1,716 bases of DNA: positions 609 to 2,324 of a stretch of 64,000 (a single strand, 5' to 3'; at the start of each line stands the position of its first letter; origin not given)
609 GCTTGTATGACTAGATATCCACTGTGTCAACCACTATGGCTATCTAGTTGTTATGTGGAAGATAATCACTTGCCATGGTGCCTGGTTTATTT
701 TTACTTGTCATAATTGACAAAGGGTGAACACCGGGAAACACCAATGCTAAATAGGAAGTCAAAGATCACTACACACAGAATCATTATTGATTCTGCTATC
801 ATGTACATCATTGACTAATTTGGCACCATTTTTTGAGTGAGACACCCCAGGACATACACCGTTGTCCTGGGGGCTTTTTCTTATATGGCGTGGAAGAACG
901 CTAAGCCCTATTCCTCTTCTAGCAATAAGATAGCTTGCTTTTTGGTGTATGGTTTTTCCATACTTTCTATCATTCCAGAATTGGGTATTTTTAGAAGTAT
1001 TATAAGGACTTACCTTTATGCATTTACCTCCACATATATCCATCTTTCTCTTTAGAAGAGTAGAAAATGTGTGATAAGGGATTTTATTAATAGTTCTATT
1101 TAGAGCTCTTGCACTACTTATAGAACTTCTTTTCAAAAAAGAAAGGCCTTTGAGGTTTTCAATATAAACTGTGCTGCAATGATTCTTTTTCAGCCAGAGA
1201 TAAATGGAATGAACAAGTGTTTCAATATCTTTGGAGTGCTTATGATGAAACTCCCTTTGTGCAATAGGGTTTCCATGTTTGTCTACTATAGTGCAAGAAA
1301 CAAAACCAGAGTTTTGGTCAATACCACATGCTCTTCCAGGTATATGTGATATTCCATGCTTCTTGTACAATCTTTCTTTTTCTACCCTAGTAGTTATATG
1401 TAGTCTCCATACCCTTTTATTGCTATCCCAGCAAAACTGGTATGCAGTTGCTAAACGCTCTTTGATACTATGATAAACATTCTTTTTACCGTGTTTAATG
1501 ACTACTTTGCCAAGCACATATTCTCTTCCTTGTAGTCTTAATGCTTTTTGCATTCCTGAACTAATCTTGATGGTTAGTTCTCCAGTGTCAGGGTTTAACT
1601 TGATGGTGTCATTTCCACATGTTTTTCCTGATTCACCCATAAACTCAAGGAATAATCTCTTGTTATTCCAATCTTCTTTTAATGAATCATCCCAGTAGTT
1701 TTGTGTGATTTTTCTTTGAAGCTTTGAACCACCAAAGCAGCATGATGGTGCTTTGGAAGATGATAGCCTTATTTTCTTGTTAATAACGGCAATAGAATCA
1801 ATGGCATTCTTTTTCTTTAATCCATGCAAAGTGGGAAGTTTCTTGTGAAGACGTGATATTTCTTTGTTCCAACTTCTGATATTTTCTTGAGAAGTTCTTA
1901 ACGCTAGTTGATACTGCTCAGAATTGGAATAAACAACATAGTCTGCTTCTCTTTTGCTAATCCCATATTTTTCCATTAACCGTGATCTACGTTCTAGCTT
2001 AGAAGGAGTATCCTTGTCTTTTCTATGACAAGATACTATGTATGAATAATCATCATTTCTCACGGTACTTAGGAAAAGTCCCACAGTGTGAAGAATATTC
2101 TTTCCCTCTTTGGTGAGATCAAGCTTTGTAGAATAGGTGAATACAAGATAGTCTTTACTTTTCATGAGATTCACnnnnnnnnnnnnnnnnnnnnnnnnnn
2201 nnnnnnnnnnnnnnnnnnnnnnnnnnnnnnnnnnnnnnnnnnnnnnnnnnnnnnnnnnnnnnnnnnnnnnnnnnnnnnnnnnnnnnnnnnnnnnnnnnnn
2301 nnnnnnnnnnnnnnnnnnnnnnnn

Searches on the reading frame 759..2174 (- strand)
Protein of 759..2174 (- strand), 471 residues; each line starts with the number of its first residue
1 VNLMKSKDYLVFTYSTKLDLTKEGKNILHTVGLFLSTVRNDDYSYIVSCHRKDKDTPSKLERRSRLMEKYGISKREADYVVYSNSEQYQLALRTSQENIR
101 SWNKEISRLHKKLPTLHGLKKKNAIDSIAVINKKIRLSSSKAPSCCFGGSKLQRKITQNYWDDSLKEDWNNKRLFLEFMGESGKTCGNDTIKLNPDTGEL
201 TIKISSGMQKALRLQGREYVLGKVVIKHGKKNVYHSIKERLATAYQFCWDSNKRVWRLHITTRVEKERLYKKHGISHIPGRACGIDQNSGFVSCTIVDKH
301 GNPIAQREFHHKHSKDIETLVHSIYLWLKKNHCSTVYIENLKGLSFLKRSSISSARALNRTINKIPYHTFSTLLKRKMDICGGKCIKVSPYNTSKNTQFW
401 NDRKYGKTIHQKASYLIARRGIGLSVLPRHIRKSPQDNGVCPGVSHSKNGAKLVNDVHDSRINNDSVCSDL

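Call 11: search_protein_families(library=pfam, proteins=[window:759-2174:-], max_evalue=0.01)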
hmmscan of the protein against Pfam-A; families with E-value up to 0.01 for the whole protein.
window:759-2174:- (471 aa): 0 families

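Call 65: search_protein_families(library=phrogs, proteins=[window:759-2174:-], max_evalue=0.00001)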
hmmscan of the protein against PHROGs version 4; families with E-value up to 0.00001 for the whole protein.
window:759-2174:- (471 aa): 1 family
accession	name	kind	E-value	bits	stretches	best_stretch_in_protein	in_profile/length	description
phrog_506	-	integration and excision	4.8e-06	26.9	1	307-397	241-325/403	transposase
